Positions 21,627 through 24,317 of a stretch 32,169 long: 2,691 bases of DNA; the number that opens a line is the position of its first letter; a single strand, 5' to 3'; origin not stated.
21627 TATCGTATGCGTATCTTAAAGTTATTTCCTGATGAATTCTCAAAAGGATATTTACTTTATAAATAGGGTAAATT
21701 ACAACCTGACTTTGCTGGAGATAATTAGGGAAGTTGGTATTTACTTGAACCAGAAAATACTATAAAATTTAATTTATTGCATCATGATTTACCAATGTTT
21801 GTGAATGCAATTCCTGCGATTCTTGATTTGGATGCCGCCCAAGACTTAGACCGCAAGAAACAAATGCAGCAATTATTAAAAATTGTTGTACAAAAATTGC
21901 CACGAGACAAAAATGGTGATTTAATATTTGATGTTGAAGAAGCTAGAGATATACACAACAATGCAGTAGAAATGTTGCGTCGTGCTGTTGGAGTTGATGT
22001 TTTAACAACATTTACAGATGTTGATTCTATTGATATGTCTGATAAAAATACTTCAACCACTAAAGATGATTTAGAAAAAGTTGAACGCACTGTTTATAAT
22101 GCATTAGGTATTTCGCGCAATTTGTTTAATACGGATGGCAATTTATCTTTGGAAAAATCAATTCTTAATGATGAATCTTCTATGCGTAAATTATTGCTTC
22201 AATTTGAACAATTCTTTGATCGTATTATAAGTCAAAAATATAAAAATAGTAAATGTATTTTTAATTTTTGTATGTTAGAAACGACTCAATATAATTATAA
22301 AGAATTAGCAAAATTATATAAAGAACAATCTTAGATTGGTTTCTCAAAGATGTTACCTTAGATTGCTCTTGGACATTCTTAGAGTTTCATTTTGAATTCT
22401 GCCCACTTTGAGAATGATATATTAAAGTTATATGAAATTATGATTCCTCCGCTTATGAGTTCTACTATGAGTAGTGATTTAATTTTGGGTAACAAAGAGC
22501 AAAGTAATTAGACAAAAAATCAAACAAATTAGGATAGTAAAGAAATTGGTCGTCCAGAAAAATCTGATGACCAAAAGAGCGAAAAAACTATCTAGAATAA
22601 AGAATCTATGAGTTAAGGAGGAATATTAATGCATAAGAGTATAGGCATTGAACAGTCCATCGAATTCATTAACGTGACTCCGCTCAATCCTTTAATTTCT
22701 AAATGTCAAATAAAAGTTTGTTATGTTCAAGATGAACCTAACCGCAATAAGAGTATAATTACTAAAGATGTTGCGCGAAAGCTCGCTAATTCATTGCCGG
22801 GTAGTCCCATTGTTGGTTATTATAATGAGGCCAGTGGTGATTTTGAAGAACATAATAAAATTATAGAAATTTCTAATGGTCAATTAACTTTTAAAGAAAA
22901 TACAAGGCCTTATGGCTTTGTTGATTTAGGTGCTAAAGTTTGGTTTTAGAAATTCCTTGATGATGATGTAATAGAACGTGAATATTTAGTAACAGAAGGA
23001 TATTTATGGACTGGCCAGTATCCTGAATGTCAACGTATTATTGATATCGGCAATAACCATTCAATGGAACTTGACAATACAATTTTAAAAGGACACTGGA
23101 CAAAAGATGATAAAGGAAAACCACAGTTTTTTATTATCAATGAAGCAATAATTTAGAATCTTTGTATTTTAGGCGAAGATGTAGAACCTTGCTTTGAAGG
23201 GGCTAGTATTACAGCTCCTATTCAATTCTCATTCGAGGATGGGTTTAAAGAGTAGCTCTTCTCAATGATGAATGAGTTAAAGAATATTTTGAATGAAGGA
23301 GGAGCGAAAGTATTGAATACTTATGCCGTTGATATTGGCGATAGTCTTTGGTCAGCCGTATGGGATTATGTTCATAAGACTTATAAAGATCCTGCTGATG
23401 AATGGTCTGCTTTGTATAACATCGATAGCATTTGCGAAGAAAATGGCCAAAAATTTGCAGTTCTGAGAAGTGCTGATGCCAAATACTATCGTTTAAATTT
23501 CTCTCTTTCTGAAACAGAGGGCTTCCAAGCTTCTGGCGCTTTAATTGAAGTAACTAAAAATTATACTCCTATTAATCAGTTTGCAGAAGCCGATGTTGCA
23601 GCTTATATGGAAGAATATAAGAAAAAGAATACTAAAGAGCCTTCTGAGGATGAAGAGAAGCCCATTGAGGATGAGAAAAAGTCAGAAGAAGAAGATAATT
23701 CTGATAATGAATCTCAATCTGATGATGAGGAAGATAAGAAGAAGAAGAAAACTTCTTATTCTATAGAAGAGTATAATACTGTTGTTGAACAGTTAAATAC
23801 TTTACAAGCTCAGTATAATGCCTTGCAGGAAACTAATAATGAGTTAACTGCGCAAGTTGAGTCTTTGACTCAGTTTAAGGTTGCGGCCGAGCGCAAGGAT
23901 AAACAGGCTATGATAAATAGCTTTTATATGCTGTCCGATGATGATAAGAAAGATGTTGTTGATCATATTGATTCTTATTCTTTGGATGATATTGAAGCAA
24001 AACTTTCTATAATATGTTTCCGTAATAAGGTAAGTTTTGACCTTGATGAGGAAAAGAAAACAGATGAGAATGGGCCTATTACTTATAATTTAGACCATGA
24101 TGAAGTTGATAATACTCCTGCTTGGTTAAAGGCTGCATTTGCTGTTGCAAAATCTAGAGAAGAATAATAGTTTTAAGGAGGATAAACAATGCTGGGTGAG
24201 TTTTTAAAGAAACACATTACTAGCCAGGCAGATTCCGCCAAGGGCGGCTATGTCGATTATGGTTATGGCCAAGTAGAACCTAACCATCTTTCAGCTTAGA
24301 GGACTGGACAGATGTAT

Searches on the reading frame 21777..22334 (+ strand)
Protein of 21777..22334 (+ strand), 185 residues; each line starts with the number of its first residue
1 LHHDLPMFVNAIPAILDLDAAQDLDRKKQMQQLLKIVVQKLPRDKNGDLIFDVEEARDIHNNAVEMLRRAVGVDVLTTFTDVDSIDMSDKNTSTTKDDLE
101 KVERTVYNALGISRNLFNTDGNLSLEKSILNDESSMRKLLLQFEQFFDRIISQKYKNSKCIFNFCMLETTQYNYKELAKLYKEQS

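Call 66: search_protein_families(library=phrogs, proteins=[window:21777-22334:+], max_evalue=0.001)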
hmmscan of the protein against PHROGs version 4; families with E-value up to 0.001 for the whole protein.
window:21777-22334:+ (185 aa): 1 family
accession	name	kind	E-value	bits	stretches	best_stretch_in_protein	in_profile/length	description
phrog_2739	-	head and packaging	3.7e-30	106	1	5-184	241-420/501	portal protein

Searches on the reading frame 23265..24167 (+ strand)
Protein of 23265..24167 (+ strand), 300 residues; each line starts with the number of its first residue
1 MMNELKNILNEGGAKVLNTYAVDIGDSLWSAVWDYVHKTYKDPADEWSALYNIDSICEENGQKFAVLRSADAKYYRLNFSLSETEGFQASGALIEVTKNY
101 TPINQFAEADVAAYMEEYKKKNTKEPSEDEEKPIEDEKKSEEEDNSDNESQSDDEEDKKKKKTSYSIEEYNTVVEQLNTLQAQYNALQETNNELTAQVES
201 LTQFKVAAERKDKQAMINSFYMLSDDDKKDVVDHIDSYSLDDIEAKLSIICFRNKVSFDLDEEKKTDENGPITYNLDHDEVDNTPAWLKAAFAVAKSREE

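Call 66: search_protein_families(library=phrogs, proteins=[window:23265-24167:+], max_evalue=0.001)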
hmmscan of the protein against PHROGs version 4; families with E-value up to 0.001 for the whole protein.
window:23265-24167:+ (300 aa): 1 family
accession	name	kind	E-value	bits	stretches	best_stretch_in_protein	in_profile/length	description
phrog_34215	-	unknown function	3.3e-10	39.8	1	122-255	584-708/758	-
